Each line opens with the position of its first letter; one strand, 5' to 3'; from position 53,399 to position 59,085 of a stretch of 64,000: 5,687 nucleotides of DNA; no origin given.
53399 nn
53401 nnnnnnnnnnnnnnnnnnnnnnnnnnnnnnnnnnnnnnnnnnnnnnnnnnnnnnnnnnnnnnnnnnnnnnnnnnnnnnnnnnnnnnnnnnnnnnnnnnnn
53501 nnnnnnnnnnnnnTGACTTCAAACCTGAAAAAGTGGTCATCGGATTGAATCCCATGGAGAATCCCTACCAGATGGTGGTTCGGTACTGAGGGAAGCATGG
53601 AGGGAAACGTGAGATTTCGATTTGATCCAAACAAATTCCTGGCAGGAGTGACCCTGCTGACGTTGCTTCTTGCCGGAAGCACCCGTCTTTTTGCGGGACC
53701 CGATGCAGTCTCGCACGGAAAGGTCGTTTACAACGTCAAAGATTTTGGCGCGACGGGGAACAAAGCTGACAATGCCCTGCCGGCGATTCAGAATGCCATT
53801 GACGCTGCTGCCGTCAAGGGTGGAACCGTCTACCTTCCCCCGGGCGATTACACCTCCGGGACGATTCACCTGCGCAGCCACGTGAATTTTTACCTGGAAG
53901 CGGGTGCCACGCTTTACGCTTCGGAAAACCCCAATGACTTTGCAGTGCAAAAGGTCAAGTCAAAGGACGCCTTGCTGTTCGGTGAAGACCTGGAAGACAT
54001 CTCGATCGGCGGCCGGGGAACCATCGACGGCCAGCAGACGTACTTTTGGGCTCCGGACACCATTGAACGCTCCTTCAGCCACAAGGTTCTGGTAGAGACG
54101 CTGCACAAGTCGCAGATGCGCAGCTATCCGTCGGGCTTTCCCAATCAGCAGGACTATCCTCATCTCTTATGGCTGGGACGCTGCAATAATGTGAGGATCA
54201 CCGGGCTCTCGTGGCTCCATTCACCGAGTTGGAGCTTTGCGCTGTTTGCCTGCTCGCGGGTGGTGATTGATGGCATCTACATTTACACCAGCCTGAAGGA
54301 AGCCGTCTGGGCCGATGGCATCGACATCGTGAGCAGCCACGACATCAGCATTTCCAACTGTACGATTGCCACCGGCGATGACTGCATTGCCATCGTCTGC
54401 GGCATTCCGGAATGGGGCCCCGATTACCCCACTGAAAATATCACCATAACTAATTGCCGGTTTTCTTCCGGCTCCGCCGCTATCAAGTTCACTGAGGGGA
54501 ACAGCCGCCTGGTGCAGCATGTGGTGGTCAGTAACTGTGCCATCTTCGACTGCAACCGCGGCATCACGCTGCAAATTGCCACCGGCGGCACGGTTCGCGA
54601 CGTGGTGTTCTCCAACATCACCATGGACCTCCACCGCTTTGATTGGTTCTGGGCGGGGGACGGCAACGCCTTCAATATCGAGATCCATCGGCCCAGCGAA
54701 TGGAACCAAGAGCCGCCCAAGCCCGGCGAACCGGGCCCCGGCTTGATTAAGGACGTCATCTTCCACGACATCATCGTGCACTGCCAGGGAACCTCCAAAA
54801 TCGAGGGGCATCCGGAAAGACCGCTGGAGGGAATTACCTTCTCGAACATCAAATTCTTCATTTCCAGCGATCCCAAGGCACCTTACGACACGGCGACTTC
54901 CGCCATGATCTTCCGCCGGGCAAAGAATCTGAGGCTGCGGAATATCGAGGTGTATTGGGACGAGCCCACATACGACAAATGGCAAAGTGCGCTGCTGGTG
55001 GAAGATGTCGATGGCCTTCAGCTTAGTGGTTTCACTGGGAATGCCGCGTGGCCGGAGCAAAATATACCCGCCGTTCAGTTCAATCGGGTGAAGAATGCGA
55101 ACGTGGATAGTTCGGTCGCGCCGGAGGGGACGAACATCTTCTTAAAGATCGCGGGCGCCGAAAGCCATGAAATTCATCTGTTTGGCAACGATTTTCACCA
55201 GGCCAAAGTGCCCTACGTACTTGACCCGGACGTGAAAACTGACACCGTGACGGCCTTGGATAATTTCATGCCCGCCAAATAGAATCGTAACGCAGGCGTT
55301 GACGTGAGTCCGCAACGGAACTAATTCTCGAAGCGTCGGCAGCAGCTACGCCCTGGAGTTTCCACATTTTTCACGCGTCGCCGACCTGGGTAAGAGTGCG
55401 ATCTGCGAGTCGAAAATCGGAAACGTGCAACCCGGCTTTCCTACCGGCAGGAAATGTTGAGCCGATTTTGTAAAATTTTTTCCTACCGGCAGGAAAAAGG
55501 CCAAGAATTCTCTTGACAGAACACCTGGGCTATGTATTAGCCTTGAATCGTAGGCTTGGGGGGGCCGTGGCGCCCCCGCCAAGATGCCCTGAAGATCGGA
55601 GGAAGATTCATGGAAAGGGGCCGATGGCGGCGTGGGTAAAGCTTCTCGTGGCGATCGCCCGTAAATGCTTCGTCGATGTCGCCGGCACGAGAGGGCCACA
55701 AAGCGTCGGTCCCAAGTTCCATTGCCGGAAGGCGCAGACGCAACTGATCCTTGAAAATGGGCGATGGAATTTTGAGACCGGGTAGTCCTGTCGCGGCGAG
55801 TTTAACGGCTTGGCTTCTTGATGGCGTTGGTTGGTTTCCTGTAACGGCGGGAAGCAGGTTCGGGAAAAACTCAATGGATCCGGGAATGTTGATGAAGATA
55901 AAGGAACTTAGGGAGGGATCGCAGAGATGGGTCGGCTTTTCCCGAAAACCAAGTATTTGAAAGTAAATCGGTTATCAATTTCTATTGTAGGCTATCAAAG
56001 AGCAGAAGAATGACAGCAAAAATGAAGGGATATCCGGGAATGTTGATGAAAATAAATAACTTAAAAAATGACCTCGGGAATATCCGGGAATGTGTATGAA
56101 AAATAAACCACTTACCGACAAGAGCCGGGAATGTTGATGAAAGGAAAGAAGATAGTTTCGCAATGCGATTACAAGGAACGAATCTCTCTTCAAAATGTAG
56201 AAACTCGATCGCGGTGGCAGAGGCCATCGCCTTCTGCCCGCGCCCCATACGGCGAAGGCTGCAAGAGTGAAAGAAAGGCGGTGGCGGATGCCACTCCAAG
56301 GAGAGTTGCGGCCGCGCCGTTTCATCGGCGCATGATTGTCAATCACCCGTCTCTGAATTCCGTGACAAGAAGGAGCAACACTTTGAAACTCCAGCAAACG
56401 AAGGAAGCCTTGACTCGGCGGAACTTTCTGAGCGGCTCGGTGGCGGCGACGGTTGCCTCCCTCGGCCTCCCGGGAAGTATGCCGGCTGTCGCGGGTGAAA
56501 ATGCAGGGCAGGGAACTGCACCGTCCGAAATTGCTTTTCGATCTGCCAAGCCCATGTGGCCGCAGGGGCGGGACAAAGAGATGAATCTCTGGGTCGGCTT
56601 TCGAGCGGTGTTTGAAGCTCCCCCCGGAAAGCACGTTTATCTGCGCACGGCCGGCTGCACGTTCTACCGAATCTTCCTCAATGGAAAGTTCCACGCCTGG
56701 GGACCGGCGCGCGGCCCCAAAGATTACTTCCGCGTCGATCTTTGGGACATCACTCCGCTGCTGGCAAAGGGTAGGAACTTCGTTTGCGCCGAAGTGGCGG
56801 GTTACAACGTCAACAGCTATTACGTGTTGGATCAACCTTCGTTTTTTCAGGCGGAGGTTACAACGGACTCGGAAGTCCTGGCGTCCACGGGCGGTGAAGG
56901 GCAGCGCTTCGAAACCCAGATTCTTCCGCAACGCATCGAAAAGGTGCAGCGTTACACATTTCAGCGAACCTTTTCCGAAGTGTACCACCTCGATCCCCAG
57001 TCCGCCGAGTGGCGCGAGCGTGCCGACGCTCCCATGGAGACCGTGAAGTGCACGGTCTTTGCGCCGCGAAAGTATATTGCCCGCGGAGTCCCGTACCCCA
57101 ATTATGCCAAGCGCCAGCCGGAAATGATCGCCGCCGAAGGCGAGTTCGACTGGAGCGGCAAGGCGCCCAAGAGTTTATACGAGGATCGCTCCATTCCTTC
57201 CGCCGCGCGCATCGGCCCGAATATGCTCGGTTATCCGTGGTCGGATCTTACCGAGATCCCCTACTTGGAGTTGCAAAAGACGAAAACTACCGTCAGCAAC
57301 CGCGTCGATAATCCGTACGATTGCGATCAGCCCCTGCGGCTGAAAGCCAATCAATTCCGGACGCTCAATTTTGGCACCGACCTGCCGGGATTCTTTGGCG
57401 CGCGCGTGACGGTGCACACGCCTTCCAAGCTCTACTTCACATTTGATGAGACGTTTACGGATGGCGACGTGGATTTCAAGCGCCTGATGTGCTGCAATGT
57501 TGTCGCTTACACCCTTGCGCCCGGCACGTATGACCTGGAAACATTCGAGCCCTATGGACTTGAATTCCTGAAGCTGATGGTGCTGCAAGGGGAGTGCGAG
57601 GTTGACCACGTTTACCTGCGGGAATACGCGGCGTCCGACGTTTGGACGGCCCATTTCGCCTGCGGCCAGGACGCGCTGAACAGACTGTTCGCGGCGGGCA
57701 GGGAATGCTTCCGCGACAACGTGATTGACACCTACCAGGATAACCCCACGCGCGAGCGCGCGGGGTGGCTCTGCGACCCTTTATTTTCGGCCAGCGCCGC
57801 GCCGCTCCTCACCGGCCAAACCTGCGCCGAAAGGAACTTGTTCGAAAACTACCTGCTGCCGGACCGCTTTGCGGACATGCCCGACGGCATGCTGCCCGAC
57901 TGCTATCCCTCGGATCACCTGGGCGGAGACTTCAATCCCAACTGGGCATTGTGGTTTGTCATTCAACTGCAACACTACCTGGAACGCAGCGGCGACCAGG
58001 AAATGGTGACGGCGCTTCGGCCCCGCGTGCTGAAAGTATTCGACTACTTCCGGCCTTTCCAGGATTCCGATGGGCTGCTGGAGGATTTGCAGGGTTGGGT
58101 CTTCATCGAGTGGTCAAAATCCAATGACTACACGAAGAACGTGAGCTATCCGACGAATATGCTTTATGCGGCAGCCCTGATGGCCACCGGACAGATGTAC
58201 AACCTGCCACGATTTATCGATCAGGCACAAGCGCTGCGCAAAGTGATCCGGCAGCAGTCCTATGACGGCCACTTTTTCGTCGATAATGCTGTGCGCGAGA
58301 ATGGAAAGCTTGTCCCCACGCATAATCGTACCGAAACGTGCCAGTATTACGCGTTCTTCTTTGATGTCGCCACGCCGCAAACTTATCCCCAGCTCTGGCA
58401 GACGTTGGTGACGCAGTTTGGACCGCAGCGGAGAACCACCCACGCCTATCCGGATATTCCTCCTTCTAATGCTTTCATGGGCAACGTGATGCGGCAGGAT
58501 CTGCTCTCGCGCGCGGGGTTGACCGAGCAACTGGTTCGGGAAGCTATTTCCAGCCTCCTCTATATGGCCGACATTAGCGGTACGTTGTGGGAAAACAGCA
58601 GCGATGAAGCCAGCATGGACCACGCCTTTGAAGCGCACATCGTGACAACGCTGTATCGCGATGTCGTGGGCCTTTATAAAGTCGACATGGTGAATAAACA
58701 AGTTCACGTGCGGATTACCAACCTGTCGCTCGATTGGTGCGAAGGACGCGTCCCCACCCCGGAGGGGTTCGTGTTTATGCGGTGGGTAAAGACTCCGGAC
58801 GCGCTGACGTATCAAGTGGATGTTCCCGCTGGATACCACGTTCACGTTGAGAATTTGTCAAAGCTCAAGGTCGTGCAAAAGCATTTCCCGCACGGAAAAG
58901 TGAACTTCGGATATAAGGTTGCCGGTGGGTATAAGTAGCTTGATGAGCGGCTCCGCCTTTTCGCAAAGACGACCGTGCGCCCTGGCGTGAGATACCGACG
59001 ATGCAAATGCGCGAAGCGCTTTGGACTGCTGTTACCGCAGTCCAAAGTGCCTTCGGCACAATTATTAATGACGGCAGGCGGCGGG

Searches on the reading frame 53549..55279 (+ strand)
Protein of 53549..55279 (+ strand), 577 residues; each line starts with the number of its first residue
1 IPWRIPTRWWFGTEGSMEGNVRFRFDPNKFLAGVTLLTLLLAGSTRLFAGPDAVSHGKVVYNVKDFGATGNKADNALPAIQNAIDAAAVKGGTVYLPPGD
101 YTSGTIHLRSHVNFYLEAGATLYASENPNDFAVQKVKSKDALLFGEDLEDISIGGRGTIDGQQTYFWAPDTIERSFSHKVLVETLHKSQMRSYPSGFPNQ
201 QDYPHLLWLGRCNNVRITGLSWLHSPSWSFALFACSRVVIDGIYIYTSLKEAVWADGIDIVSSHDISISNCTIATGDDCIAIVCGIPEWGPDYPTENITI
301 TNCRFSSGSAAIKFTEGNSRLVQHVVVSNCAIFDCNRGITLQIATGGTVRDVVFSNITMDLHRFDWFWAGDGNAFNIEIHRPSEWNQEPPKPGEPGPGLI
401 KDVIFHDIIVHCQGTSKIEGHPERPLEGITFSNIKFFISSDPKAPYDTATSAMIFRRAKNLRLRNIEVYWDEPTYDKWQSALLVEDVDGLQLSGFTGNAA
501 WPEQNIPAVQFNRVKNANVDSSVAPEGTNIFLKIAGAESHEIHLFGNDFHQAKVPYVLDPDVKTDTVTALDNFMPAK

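Call 29: search_protein_families(library=pfam, proteins=[window:53549-55279:+], max_evalue=0.0001)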
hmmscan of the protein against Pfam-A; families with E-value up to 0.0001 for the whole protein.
window:53549-55279:+ (577 aa): 3 families
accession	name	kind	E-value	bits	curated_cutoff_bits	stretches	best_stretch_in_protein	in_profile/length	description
PF00295.23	Glyco_hydro_28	-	4.2e-26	92.2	22.9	1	97-360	12-241/324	Glycosyl hydrolases family 28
PF12708.12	Pect-lyase_RHGA_epim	-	5.7e-14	52.9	27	1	61-115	2-59/213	Rhamnogalacturonase A/epimerase, pectate lyase-like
PF13229.12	Beta_helix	-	2.8e-08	34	25.9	1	209-319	51-149/158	Right handed beta helix region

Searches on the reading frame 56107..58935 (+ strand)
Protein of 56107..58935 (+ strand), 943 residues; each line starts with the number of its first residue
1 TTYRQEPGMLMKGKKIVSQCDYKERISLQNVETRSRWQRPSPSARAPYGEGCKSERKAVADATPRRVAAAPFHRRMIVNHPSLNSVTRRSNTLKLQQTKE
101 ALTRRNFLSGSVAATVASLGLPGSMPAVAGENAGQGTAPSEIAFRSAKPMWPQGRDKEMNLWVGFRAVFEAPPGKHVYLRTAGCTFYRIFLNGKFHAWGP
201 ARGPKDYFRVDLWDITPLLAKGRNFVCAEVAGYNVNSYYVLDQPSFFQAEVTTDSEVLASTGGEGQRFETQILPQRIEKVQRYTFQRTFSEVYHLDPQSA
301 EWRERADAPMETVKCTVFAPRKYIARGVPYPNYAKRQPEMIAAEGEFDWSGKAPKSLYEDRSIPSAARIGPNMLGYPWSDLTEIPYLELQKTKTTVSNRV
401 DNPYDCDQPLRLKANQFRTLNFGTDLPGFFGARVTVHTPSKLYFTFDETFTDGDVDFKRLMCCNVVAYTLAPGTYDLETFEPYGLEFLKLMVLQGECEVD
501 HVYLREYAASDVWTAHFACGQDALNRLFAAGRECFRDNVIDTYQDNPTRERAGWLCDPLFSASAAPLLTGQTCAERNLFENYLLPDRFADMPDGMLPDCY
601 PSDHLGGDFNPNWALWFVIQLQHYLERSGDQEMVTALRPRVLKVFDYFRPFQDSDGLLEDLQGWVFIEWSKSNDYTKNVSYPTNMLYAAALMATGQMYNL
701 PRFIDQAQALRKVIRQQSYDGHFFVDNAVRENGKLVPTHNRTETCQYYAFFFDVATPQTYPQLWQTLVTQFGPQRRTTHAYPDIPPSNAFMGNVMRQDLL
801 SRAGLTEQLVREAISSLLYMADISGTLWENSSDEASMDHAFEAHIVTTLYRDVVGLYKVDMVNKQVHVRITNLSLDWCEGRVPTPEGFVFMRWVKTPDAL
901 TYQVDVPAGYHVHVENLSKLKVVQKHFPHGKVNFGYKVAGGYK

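Call 54: search_protein_families(library=pfam, max_evalue=0.0001, proteins=[window:56107-58935:+])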
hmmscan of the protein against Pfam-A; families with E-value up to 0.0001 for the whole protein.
window:56107-58935:+ (943 aa): 1 family
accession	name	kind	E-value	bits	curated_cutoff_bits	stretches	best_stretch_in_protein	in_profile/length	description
PF17389.8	Bac_rhamnosid6H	-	9.8e-16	58.4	24.5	1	514-852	3-338/339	Bacterial alpha-L-rhamnosidase 6 hairpin glycosidase domain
